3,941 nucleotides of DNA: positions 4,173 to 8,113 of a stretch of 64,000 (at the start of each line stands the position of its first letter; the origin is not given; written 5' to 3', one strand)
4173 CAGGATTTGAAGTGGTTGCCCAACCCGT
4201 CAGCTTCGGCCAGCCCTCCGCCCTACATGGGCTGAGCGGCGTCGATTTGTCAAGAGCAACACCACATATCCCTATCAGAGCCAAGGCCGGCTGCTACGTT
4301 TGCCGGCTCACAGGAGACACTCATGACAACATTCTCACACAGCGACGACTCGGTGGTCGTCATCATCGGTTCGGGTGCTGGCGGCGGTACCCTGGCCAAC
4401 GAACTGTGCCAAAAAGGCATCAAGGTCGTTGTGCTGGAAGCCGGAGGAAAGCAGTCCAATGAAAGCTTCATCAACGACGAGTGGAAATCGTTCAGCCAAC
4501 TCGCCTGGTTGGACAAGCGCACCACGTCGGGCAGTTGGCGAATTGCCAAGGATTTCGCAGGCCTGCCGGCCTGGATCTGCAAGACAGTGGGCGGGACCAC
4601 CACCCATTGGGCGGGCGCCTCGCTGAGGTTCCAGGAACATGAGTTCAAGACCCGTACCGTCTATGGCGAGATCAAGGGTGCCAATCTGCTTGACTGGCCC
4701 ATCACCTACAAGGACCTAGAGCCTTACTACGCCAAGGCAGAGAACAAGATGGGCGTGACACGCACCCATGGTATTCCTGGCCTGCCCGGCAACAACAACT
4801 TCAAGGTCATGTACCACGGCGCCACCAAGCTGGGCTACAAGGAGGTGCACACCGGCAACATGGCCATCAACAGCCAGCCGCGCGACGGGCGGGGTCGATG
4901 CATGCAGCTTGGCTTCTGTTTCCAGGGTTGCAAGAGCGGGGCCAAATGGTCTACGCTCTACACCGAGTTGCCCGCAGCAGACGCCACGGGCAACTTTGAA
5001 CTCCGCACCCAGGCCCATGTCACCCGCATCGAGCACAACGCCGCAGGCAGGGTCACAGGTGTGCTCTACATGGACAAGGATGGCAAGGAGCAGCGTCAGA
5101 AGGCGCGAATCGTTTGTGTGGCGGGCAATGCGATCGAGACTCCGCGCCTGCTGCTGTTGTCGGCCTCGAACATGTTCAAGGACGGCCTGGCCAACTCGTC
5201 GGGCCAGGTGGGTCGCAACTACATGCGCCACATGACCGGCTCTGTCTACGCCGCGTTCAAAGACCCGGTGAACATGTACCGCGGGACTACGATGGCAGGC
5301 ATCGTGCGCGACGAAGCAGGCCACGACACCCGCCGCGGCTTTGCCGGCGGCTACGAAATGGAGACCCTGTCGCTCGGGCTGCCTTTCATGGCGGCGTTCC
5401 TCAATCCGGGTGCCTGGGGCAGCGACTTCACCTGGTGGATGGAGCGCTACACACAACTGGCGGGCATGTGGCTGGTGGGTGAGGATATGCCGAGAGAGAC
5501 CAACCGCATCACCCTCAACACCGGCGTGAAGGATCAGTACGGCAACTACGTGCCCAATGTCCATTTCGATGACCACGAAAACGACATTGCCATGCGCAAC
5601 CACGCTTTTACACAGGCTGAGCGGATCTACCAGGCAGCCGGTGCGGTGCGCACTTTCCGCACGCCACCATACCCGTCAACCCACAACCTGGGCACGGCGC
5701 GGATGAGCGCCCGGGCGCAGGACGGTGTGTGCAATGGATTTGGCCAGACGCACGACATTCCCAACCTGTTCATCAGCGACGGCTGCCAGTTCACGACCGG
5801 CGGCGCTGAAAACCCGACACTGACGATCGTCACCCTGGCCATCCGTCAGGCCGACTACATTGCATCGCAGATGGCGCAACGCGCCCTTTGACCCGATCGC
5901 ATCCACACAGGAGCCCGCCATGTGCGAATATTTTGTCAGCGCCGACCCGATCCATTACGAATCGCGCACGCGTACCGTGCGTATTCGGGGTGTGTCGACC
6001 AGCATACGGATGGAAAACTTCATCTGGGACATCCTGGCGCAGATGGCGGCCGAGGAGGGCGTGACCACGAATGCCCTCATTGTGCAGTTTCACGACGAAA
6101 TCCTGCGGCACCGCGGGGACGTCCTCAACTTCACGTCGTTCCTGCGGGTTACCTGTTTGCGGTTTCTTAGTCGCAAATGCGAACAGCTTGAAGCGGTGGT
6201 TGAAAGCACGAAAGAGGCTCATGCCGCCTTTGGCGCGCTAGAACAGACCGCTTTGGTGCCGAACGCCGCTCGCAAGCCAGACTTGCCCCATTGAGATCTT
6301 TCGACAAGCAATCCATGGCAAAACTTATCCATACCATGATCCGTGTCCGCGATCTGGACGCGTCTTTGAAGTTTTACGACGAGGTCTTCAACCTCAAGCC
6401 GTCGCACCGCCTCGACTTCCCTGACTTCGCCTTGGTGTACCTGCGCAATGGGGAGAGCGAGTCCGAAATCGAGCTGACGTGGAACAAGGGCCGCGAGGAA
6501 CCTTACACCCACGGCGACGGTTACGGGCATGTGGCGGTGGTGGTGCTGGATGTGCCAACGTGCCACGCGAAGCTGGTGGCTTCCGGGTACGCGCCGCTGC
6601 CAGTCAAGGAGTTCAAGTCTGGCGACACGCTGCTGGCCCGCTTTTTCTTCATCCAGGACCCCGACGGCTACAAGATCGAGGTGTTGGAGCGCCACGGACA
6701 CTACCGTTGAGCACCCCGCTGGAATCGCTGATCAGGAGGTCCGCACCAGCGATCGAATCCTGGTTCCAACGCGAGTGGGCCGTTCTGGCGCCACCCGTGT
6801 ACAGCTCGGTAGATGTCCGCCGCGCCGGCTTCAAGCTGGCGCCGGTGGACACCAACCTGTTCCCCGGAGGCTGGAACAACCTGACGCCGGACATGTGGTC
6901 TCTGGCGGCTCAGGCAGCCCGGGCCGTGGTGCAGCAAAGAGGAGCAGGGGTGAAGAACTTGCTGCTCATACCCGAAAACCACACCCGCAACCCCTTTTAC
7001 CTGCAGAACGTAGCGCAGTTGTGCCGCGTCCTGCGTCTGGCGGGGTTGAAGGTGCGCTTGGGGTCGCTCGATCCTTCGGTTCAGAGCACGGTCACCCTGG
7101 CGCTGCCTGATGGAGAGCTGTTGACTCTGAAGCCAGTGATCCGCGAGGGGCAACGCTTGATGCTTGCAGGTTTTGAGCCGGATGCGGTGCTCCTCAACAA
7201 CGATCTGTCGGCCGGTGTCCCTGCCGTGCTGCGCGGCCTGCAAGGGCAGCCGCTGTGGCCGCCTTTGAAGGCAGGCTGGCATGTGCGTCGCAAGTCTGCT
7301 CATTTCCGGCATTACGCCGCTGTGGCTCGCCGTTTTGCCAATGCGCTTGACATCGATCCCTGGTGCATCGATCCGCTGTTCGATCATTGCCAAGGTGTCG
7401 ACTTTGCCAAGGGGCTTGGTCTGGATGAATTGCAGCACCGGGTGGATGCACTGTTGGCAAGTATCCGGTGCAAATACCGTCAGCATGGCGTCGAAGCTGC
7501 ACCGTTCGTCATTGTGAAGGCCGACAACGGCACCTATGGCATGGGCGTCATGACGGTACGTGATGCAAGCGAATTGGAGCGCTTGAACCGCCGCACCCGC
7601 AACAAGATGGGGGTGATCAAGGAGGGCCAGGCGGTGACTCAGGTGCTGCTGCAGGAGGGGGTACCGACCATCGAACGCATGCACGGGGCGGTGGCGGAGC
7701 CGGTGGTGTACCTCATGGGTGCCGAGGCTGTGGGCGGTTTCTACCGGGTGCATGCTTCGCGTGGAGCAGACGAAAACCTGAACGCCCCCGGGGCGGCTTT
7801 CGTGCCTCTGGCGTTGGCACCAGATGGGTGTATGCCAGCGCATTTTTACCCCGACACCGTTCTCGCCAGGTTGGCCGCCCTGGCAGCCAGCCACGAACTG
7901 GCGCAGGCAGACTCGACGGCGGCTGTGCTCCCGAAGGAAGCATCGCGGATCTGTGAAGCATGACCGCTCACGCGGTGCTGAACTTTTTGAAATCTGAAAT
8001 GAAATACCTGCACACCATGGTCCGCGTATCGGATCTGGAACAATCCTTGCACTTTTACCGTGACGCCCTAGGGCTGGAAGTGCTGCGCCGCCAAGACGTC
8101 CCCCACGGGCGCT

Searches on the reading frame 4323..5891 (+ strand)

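Call 54: search_protein_families(library=ncbifam, proteins=[window:4323-5891:+], max_evalue=1e-10)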
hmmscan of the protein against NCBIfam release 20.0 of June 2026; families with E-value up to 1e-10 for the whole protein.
window:4323-5891:+ (522 aa): 5 families
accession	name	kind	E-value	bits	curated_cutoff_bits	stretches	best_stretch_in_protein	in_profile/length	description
NF002550.0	PRK02106.1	subfamily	4.3e-18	65.2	605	1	124-322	118-318/563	choline dehydrogenase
NF058674.1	CholsOxChoxAB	equivalog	2.9e-17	62.4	850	0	9-323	5-326/535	cholesterol oxidase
TIGR02462.1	pyranose_ox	equivalog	1.3e-15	57.4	544.9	0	385-517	411-547/548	pyranose oxidase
TIGR01810.1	betA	equivalog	1e-13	50.8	732.1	0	128-320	114-309/532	choline dehydrogenase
TIGR03970.1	mycofact_MftG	equivalog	7.4e-11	41.7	387.45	0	12-280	3-263/487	mycofactocin dehydrogenase MftG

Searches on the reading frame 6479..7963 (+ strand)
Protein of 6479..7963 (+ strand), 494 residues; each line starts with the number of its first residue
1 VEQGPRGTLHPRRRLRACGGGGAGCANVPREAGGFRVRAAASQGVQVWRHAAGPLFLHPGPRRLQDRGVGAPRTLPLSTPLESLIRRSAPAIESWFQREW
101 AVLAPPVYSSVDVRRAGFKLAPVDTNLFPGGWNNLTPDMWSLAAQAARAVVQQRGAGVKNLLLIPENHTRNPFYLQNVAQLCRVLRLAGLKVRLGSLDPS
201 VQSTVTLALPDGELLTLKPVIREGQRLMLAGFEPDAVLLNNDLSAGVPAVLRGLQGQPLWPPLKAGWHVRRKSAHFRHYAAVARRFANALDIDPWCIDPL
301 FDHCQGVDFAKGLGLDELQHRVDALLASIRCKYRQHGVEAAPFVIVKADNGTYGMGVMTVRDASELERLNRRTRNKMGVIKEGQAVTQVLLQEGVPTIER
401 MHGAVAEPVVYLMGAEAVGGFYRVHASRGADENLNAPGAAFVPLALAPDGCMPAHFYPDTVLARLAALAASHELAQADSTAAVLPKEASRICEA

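Call 54: search_protein_families(library=ncbifam, proteins=[window:6479-7963:+], max_evalue=1e-10)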
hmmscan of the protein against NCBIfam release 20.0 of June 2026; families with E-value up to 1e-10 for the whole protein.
window:6479-7963:+ (494 aa): 1 family
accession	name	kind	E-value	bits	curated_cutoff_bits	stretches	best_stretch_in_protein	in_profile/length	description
TIGR02049.1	gshA_ferroox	equivalog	8e-154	512.2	293.9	1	87-476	6-401/403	glutamate--cysteine ligase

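Call 55: find_homologous_proteins(query=window:6479-7963:+, max_evalue=1e-50)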
Query window:6479-7963:+ (494 aa): 8000 proteins with E <= 1e-50 among 8000 candidates; the best 120 are listed.
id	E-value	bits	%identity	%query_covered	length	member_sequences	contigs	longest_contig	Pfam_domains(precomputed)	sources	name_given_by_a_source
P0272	5.1e-272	921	97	85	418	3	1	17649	PF08886.17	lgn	-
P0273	1.6e-217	742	77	85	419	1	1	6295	PF08886.17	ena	-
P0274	1.4e-163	564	64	82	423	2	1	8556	PF08886.17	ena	-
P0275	2.6e-161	556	62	82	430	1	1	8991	PF08886.17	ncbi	ncbi:MAG: glutamate--cysteine ligase [Limnohabitans sp.]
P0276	2.2e-157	543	59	83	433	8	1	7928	PF08886.17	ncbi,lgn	-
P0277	1.5e-156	541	61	82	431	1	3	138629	PF08886.17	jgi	jgi:glutamate--cysteine ligase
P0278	7.5e-156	538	60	82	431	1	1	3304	PF08886.17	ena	-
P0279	8.6e-156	538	60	82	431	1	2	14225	PF08886.17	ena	-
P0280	1.5e-155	537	60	82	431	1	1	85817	PF08886.17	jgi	-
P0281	2.0e-155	537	60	82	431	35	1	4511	PF08886.17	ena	-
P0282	2.0e-155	537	60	82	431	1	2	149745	PF08886.17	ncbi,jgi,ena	ncbi:MAG: glutamate--cysteine ligase [Hylemonella sp.]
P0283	2.2e-155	537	60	82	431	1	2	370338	PF08886.17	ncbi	-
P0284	2.5e-155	537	59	81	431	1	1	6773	PF08886.17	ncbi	-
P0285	3.3e-155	536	59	81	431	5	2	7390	PF08886.17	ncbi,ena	-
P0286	3.9e-155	536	59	82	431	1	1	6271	PF08886.17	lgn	-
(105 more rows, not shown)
